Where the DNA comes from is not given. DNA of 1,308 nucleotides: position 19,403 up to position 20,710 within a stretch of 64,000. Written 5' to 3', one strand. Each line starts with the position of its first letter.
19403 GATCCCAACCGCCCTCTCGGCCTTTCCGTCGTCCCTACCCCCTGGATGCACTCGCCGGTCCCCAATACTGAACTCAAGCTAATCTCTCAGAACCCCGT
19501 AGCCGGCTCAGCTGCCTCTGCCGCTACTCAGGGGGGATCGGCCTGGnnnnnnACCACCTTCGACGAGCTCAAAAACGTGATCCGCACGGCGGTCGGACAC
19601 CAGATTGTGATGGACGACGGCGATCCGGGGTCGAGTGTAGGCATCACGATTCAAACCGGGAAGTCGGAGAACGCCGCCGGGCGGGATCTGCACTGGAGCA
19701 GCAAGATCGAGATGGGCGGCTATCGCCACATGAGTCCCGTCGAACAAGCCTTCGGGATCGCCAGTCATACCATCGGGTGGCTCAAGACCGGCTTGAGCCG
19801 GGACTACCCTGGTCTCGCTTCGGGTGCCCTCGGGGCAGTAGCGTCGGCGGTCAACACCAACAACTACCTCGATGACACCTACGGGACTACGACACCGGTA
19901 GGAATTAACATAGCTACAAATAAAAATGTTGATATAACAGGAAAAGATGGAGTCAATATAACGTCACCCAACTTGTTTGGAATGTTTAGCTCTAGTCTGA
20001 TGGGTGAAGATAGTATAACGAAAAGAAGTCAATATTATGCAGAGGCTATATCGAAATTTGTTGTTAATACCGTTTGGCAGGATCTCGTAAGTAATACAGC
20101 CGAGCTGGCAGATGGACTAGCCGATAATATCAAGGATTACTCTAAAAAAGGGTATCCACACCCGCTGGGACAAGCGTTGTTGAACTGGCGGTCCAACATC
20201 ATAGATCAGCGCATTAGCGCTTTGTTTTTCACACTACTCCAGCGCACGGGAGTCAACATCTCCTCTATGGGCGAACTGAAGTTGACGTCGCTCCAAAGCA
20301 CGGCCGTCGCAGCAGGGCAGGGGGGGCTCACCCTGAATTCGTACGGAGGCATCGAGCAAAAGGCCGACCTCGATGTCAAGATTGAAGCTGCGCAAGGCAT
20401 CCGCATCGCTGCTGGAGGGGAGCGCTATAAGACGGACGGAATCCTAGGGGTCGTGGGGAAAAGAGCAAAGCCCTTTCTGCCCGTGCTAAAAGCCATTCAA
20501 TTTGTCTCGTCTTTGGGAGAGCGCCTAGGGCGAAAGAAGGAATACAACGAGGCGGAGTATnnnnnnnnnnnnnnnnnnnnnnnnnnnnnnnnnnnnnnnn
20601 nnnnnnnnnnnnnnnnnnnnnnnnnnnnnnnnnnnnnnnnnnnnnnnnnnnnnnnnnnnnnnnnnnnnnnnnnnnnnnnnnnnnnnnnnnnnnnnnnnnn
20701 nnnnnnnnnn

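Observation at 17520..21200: Compositionally foreign vgrG1: GC falls to about one third inside its C-terminal extension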

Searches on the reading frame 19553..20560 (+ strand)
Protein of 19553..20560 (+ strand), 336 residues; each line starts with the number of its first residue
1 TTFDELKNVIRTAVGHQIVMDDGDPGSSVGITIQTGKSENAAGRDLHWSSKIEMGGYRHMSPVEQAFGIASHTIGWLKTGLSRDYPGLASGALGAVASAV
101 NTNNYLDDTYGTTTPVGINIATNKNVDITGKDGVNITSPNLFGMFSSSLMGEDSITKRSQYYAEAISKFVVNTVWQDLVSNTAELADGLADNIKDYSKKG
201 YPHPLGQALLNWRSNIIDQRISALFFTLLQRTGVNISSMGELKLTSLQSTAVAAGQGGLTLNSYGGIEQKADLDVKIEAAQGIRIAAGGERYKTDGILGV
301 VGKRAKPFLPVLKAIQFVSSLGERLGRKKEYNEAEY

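Call 74: predict_structure(alignment_id=A3)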
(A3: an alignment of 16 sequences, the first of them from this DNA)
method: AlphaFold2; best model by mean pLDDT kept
length: 336 residues; sequences in the alignment: 16
mean_pLDDT: 46.9   pTM: 0.26
mean pLDDT of the five models: 46.9, 42.9, 41.5, 40.1, 37.9
residues with pLDDT >= 90: 0; 70-90: 11; 50-70: 117; < 50: 208
segments of 3 or more residues with pLDDT < 50: 1-9, 15-17, 21-40, 45-56, 121-126, 130-135, 137-173, 225-306, 312-314, 319-336
pLDDT, mean of each block of 10 residues (from residue 1): 45 48 39 40 49 49 60 62 55 53 55 54 48 42 34 44 46 51 65 71 68 65 47 34 32 26 28 33 32 36 46 50 42 39
secondary structure, 60 per line:
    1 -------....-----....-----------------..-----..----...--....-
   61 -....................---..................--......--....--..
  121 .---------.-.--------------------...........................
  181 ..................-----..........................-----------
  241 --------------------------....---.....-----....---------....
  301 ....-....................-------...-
elements in order: E8-11 E17-20 E51-53 E56-59 H62-81 H85-102 H105-110 E113-116 E119-121 H154-198 H204-229 E267-270 E274-278 E284-287 H297-304 H306-325

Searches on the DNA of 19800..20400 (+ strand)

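Call 80: search_dna_similar(query=window:19800-20400:+, collection=plasmids, mode=distant, max_rows=8)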
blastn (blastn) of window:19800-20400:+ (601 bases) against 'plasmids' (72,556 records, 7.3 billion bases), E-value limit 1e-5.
No match.

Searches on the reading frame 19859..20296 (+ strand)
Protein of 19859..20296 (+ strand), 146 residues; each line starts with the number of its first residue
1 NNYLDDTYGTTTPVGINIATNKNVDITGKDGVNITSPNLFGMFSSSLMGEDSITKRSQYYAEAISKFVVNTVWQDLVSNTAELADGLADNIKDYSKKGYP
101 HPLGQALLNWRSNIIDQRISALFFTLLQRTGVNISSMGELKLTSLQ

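Call 35: find_homologous_proteins(query=window:19859-20296:+, max_evalue=0.001)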
Query seq(146 aa) (146 aa): 1 proteins with E <= 0.001 among 16 candidates.
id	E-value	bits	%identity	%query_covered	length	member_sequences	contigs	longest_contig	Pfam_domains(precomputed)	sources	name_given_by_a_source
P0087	4.0e-9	54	57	40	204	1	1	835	-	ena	-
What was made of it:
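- Tried and rejected: The word index gave only 16 candidates and one fragment, so it was uninformative (call 35).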
